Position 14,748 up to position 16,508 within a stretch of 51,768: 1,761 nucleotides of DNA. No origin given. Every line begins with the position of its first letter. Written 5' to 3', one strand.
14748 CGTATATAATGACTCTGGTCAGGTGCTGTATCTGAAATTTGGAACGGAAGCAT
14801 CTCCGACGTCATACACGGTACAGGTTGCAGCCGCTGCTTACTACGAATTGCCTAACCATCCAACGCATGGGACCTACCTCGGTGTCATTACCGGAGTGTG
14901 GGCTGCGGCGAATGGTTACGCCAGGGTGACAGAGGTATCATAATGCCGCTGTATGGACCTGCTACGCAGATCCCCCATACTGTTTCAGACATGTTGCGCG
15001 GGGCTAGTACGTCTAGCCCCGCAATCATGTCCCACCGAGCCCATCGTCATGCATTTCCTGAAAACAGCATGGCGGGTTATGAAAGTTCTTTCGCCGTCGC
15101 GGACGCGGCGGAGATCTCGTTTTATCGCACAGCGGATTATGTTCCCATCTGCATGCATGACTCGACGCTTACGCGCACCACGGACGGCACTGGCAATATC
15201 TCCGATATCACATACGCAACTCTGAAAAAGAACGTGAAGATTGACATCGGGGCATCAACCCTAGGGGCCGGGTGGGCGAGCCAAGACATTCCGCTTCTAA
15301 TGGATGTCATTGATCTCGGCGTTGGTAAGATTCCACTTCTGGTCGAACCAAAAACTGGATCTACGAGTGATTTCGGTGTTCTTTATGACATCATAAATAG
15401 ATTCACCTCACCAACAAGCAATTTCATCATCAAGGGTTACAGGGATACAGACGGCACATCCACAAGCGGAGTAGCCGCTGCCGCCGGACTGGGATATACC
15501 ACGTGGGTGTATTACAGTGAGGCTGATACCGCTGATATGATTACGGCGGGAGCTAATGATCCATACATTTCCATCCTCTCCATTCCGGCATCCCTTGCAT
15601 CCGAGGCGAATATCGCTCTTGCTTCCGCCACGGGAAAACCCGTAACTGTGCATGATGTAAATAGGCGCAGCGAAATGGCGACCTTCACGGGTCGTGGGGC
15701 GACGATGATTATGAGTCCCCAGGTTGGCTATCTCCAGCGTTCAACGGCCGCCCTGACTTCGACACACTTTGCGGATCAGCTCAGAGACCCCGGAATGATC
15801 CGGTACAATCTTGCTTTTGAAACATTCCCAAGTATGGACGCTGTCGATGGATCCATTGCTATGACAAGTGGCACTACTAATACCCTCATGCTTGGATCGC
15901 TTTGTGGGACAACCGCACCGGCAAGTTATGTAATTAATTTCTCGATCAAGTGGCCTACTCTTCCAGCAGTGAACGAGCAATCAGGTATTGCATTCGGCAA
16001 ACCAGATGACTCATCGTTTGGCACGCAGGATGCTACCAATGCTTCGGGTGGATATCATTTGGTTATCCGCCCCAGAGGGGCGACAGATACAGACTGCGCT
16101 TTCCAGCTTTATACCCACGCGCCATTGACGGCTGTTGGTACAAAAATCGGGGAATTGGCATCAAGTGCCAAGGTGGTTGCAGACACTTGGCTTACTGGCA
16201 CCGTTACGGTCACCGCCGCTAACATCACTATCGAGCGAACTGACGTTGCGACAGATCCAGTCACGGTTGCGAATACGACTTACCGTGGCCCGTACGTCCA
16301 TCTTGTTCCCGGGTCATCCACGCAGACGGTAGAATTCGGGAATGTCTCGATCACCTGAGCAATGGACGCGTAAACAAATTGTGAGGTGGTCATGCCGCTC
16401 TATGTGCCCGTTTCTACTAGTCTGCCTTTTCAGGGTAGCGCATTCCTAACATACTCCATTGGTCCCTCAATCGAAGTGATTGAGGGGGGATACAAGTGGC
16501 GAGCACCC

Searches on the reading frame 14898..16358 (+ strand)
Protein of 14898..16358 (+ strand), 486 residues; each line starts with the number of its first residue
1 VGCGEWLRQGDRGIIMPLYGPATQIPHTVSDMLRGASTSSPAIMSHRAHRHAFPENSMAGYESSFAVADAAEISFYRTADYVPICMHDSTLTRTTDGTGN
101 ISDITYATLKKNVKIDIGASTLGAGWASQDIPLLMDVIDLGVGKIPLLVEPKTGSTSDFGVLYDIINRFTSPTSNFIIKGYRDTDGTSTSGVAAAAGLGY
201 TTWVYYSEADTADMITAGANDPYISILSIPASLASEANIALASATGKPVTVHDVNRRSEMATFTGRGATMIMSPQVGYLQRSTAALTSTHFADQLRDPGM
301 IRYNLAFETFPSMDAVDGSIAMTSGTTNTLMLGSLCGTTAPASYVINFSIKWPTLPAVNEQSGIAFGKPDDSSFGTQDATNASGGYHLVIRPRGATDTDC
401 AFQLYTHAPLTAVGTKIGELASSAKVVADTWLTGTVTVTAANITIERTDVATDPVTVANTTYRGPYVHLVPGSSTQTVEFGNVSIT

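Call 16: search_protein_families(library=pfam, proteins=[window:14898-16358:+], max_evalue=0.01)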
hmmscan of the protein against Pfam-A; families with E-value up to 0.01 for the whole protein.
window:14898-16358:+ (486 aa): 1 family
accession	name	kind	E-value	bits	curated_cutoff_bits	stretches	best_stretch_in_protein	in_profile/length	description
PF03009.23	GDPD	-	6.7e-14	53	23.6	1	46-149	1-102/244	Glycerophosphoryl diester phosphodiesterase family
